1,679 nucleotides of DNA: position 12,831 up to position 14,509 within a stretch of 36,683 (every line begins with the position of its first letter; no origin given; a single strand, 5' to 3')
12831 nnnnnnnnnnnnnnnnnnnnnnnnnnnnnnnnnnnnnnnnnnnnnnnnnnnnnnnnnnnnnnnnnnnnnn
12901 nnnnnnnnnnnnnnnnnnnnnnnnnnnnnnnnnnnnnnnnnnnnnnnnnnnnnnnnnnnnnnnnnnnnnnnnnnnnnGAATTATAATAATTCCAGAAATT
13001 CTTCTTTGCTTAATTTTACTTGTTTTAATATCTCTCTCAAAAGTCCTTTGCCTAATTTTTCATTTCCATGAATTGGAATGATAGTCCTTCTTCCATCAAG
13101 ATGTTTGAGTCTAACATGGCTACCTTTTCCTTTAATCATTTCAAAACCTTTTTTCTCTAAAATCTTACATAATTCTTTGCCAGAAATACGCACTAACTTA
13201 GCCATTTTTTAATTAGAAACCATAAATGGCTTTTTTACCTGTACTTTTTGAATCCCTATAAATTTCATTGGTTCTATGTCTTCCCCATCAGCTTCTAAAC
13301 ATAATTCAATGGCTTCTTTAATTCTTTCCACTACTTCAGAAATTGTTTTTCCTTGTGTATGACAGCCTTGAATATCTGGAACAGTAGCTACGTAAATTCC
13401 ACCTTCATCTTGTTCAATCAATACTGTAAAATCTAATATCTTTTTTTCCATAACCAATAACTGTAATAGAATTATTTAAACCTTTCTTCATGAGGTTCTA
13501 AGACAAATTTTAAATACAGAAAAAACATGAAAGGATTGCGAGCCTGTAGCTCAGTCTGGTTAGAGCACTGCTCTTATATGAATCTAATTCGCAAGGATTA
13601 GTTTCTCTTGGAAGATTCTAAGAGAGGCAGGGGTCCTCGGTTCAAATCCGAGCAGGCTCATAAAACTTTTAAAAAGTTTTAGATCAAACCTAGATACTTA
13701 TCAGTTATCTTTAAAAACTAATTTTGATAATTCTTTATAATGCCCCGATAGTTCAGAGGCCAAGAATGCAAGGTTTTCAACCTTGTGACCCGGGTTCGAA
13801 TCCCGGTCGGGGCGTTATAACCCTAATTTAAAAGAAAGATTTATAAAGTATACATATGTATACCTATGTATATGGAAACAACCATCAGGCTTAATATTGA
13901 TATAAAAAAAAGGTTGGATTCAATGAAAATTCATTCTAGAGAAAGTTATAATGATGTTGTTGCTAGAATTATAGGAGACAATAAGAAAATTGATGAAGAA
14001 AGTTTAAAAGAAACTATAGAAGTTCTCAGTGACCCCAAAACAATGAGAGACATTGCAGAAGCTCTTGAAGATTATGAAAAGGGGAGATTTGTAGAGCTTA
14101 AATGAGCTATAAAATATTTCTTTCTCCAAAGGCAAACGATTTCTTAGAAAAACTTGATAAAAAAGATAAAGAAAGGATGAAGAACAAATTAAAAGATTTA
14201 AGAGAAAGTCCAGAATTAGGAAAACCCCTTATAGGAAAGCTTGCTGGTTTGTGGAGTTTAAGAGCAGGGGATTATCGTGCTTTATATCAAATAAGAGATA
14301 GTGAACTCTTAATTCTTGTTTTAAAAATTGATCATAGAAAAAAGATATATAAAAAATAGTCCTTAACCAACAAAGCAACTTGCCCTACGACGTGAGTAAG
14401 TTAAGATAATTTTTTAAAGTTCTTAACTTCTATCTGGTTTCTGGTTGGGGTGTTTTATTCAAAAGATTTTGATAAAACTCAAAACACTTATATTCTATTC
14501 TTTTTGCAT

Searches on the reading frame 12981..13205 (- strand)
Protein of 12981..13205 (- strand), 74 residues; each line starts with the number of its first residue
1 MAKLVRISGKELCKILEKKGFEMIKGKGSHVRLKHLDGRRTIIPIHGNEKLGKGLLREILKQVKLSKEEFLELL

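Call 81: search_protein_families(library=pfam, proteins=[window:12981-13205:-], max_evalue=0.001)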
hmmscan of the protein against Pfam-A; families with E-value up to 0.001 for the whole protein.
window:12981-13205:- (74 aa): 1 family
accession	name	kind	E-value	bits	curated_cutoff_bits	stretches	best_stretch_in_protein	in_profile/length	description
PF07927.17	HicA_toxin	-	1e-19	70.8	27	1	9-65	1-58/58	HicA toxin of bacterial toxin-antitoxin,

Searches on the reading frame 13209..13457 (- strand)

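Call 81: search_protein_families(library=pfam, proteins=[window:13209-13457:-], max_evalue=0.001)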
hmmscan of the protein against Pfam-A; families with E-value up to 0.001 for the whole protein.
window:13209-13457:- (82 aa): 3 families
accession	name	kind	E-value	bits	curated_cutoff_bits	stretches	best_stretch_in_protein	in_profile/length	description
PF15919.11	HicB_lk_antitox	-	8.6e-11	42.5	27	1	10-65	1-59/123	HicB_like antitoxin of bacterial toxin-antitoxin system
PF21748.3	UPF0150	-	2.5e-05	24.5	27.3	1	17-52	16-51/64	UPF0150-like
PF08972.17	DUF1902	-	0.00039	20.9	22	1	17-58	10-51/74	Domain of unknown function (DUF1902)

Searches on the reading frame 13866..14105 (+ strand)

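Call 81: search_protein_families(library=pfam, proteins=[window:13866-14105:+], max_evalue=0.001)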
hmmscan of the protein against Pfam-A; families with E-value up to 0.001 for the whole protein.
window:13866-14105:+ (79 aa): 2 families
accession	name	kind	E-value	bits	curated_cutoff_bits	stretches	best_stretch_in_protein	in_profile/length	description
PF02697.20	VAPB_antitox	-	2.5e-07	31.8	27.9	1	6-72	2-66/69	Putative antitoxin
PF24434.1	DUF7557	-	6.1e-07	29.2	25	1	5-36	2-32/45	Family of unknown function (DUF7557)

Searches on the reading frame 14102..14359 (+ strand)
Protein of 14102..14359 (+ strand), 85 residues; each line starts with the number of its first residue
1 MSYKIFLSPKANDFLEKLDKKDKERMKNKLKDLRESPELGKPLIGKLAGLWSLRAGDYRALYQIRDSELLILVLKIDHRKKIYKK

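Call 81: search_protein_families(library=pfam, proteins=[window:14102-14359:+], max_evalue=0.001)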
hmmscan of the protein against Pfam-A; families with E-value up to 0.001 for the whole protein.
window:14102-14359:+ (85 aa): 3 families
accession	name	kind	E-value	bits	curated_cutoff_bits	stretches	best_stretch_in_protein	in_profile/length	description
PF05016.21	ParE_toxin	-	1.6e-13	51.5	23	1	5-83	1-89/89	ParE toxin of type II toxin-antitoxin system, parDE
PF05973.20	Gp49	-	1.8e-06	28.3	23.9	1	13-74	1-68/90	Phage derived protein Gp49-like (DUF891)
PF15781.12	ParE-like_toxin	-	1.4e-05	25.4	28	1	8-84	4-84/87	ParE-like toxin of type II bacterial toxin-antitoxin system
